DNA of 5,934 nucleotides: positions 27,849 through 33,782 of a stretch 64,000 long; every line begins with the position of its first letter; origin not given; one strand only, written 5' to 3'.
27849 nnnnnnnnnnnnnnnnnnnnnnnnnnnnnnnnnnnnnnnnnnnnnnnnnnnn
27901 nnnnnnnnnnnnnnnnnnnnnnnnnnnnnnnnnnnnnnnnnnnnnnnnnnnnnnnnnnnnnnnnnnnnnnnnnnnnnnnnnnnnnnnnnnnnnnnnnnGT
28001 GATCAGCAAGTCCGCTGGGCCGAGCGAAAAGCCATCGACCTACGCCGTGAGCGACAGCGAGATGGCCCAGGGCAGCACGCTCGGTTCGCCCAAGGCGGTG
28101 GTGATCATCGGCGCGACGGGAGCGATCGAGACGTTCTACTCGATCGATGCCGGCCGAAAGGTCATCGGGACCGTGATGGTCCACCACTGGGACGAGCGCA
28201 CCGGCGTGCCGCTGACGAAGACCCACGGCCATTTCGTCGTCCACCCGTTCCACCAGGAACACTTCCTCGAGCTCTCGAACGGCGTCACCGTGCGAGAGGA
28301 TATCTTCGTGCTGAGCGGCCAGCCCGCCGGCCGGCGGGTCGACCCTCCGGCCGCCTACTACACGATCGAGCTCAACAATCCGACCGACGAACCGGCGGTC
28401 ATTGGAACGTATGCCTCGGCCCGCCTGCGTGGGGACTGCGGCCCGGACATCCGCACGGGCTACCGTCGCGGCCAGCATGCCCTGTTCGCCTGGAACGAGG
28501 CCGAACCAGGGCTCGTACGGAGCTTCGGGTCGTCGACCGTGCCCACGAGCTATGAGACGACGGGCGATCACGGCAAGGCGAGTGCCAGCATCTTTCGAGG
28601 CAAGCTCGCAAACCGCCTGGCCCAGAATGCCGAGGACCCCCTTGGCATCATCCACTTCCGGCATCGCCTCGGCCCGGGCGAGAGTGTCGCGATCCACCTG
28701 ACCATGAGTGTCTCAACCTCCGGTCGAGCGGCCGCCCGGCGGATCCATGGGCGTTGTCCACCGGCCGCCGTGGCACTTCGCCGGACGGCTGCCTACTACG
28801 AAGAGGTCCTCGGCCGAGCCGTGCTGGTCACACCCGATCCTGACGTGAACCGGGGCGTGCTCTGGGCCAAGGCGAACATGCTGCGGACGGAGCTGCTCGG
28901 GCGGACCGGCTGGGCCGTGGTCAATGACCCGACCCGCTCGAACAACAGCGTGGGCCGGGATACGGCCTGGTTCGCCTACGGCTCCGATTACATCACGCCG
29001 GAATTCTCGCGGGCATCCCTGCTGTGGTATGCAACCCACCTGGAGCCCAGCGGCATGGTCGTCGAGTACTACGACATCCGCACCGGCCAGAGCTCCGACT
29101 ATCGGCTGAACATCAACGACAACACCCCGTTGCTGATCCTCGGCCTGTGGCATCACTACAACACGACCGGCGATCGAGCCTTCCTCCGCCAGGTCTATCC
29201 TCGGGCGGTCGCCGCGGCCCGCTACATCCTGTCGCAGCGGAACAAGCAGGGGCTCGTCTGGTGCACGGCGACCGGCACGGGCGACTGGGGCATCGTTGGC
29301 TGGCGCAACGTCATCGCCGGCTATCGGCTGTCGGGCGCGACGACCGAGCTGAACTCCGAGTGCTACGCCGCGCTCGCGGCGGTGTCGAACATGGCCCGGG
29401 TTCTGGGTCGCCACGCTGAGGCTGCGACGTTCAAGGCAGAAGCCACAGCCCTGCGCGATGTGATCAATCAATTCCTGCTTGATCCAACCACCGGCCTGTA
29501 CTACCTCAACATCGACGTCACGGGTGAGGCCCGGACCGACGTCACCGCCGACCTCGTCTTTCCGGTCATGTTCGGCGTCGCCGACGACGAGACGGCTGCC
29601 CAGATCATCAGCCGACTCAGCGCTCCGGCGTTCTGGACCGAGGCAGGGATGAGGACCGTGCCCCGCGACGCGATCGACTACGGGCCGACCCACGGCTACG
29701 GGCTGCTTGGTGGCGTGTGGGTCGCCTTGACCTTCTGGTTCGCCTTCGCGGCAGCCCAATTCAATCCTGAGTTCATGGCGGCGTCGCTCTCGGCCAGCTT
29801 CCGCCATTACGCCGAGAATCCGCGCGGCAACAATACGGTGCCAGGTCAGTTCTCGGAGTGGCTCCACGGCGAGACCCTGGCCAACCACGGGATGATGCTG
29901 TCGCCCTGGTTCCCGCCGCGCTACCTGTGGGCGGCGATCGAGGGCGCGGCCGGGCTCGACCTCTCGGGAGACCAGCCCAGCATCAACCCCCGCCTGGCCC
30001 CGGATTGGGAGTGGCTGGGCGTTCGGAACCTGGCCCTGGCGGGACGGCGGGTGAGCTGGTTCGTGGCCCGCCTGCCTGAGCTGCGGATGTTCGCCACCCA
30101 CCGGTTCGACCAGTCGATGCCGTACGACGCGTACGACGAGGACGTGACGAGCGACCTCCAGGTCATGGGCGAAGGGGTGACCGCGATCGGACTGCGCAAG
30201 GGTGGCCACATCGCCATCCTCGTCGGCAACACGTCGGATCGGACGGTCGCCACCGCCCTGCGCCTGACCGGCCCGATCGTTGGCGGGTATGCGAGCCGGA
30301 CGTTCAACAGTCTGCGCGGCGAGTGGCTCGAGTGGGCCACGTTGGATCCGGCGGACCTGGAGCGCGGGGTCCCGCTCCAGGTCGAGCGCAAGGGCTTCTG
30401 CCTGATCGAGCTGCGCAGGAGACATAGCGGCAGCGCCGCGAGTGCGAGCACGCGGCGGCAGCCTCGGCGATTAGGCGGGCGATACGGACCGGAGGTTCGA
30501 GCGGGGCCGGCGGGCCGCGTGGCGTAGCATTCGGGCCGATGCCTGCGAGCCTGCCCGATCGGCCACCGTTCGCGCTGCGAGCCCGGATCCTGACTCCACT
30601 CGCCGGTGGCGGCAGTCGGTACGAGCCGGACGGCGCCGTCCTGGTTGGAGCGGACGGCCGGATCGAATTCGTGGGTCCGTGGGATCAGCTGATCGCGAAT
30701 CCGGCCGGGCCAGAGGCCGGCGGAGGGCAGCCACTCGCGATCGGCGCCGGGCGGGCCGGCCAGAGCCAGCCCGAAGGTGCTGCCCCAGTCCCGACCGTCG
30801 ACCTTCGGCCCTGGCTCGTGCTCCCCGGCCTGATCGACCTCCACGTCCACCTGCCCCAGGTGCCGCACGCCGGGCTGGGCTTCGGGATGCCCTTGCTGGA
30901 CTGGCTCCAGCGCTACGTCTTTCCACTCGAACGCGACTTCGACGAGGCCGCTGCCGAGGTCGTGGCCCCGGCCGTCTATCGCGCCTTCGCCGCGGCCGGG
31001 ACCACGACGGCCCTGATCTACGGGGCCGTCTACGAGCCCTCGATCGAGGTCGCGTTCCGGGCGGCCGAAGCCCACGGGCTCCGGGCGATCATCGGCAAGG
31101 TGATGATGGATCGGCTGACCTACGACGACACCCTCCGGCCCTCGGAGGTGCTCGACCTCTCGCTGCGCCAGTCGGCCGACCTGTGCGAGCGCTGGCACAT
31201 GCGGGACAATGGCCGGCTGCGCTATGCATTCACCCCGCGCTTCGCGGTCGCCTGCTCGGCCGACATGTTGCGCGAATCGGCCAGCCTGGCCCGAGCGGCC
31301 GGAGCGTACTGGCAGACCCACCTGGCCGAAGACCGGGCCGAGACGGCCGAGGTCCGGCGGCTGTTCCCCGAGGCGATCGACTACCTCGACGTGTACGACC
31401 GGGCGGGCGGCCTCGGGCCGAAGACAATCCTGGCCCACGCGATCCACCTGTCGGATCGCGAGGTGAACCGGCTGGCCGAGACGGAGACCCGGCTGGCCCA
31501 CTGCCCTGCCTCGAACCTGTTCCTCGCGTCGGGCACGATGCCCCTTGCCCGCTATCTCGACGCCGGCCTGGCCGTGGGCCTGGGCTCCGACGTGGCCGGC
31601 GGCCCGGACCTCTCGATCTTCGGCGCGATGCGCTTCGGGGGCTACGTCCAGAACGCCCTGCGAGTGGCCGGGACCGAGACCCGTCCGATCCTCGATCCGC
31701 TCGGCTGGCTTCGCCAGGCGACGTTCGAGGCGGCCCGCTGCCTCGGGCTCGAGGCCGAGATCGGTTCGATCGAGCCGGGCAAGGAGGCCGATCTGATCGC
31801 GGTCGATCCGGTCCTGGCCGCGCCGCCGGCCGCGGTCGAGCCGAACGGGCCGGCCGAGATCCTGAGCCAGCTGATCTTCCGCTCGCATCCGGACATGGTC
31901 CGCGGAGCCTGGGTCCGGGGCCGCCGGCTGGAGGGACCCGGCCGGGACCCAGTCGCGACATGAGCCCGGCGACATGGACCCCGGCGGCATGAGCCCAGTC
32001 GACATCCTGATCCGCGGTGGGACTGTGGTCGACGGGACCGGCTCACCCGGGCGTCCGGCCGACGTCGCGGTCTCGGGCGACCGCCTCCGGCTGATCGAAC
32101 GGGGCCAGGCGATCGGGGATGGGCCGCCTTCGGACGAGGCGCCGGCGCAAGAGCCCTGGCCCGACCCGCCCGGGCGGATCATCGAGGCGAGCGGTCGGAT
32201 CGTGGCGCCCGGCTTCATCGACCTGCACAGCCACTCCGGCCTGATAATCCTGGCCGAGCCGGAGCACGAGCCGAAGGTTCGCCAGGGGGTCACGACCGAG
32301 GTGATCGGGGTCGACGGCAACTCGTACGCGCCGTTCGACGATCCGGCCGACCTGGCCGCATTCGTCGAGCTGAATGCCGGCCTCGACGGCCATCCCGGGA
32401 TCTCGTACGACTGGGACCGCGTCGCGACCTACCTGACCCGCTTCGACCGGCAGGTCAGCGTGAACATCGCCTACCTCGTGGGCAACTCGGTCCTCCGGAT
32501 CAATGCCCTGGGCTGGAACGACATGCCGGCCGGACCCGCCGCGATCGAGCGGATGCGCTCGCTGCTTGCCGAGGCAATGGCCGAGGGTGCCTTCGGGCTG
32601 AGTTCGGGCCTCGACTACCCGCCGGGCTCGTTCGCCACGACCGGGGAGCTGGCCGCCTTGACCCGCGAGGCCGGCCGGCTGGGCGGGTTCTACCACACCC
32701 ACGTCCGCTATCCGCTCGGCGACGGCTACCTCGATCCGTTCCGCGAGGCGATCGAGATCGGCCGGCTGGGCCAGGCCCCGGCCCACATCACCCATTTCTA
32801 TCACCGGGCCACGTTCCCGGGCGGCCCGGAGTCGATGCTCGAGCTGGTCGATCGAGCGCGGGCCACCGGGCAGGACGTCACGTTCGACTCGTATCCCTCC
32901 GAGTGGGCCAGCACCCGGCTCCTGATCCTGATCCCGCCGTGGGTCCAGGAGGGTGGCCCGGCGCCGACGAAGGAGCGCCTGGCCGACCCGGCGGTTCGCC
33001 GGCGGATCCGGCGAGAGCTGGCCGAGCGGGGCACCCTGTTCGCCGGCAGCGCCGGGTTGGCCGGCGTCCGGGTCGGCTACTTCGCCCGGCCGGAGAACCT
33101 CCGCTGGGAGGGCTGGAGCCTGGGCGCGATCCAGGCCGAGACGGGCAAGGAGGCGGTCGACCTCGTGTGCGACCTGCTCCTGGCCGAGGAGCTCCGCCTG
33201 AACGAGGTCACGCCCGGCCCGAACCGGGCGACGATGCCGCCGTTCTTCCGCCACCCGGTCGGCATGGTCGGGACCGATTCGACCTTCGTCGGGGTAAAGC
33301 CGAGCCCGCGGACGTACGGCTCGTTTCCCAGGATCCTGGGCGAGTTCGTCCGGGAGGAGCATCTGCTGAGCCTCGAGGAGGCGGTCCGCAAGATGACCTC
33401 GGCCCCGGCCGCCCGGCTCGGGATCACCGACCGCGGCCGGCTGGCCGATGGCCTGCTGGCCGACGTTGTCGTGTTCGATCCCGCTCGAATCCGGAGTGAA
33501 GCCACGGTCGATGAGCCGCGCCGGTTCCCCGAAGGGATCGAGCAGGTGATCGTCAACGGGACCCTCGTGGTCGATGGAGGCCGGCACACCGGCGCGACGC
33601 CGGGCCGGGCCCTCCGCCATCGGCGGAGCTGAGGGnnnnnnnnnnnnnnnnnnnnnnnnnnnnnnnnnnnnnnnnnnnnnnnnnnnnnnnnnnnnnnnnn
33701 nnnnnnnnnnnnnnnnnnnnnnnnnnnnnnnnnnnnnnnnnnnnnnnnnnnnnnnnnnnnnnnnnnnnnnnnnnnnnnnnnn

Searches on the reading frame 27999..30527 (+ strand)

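Call 62: search_protein_families(library=pfam, max_evalue=0.00001, proteins=[window:27999-30527:+])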
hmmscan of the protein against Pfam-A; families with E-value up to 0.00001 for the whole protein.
window:27999-30527:+ (842 aa): 2 families
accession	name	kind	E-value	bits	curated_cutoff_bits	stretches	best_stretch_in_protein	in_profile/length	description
PF22422.2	MGH1-like_GH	-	8.9e-19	68.7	27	1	324-626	11-344/356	Mannosylglycerate hydrolase MGH1-like glycoside hydrolase domain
PF17389.8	Bac_rhamnosid6H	-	1.9e-12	47.6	24.5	1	379-540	103-250/339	Bacterial alpha-L-rhamnosidase 6 hairpin glycosidase domain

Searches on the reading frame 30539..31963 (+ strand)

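Call 62: search_protein_families(library=pfam, max_evalue=0.00001, proteins=[window:30539-31963:+])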
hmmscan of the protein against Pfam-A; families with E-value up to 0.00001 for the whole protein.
window:30539-31963:+ (474 aa): 2 families
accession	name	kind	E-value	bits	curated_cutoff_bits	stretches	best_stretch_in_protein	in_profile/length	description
PF01979.26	Amidohydro_1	-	2.5e-63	214.9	25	1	93-462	1-343/345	Amidohydrolase family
PF07969.17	Amidohydro_3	-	2.1e-13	51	29.7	1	148-462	166-469/472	Amidohydrolase family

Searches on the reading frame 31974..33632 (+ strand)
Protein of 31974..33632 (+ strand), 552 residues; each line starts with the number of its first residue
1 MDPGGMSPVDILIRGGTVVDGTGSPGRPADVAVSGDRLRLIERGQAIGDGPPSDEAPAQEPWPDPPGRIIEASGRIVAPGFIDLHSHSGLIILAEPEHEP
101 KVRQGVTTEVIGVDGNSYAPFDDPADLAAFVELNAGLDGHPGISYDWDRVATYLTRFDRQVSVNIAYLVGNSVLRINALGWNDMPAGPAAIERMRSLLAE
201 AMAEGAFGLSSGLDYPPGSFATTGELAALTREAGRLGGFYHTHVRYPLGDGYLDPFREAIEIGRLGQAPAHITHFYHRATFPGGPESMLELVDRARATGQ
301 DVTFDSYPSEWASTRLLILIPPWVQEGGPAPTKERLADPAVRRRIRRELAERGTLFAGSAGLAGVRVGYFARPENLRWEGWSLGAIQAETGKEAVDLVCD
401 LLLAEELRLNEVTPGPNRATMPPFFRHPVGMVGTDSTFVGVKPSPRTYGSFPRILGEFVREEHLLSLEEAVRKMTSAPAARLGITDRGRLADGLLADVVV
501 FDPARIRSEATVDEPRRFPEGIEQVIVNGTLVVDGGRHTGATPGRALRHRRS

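Call 62: search_protein_families(library=pfam, max_evalue=0.00001, proteins=[window:31974-33632:+])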
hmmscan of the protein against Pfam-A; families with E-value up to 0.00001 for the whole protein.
window:31974-33632:+ (552 aa): 2 families
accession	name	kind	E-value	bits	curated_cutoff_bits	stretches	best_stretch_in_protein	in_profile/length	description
PF07969.17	Amidohydro_3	-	6.4e-27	95.6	29.7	2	432-533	371-472/472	Amidohydrolase family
PF01979.26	Amidohydro_1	-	1.7e-08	34.6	25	1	457-532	275-345/345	Amidohydrolase family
